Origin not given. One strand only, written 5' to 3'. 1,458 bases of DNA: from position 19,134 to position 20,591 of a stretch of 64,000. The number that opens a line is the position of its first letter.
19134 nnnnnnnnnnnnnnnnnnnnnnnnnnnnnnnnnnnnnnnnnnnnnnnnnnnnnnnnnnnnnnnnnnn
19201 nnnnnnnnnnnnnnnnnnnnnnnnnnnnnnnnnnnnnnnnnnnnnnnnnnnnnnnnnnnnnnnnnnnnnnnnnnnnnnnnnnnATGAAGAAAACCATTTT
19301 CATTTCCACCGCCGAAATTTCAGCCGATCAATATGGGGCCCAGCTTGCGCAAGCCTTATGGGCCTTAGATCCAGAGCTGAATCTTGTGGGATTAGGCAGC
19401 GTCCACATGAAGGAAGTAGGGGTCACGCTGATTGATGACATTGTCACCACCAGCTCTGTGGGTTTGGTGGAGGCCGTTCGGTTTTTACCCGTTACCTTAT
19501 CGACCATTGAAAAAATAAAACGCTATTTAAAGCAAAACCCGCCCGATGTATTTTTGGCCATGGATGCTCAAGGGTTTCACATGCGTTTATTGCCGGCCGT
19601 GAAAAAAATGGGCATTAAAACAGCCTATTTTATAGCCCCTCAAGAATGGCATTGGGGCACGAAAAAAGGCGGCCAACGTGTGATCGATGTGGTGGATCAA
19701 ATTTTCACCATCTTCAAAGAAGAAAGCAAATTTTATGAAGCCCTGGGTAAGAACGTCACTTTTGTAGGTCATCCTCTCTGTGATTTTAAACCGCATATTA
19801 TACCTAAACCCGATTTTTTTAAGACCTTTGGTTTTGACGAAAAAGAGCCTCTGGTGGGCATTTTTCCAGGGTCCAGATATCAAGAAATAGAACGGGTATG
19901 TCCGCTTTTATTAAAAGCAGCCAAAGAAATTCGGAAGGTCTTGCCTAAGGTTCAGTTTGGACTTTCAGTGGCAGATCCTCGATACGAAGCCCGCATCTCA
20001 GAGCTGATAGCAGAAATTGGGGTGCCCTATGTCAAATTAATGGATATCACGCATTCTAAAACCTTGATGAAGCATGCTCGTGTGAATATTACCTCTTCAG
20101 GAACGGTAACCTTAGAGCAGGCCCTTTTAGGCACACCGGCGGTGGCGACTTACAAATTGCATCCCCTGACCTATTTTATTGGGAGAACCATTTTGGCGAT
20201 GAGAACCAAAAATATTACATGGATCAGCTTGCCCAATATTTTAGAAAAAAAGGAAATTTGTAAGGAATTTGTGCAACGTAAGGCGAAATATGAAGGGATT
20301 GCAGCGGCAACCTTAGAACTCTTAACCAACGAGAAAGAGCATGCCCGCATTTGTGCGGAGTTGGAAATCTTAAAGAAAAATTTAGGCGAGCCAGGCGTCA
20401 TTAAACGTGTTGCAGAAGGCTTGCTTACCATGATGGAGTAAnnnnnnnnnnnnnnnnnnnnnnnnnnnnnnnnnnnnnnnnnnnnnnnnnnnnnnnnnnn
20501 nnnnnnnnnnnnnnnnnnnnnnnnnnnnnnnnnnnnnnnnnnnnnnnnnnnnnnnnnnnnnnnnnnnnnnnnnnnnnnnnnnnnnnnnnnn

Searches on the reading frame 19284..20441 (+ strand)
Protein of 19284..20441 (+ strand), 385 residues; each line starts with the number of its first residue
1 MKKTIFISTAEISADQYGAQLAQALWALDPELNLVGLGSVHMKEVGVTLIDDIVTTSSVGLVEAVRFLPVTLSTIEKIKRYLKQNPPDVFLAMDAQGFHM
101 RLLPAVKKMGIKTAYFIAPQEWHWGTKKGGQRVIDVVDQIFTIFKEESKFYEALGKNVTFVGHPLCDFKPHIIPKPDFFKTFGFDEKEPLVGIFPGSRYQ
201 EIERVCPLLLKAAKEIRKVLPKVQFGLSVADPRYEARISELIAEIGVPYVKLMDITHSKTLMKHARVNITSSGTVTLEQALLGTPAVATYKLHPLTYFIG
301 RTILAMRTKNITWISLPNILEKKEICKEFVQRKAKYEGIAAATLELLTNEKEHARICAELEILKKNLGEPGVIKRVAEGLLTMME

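Call 28: search_protein_families(library=ncbifam, proteins=[window:19284-20441:+], max_evalue=0.00001)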
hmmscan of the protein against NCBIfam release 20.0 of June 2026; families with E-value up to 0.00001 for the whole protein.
window:19284-20441:+ (385 aa): 3 families
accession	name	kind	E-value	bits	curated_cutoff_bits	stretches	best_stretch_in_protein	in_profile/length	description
TIGR00215.1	lpxB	equivalog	2.9e-74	250.2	190.25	1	3-380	7-379/382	lipid-A-disaccharide synthase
NF002173.0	PRK01021.1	equivalog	1.9e-37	129.1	1033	1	3-354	227-576/610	lipid-A-disaccharide synthase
TIGR03492.1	TIGR03492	hypoth_equivalog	2.4e-06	26.5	219.2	0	153-251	177-267/396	lipid-A-disaccharide synthase-related protein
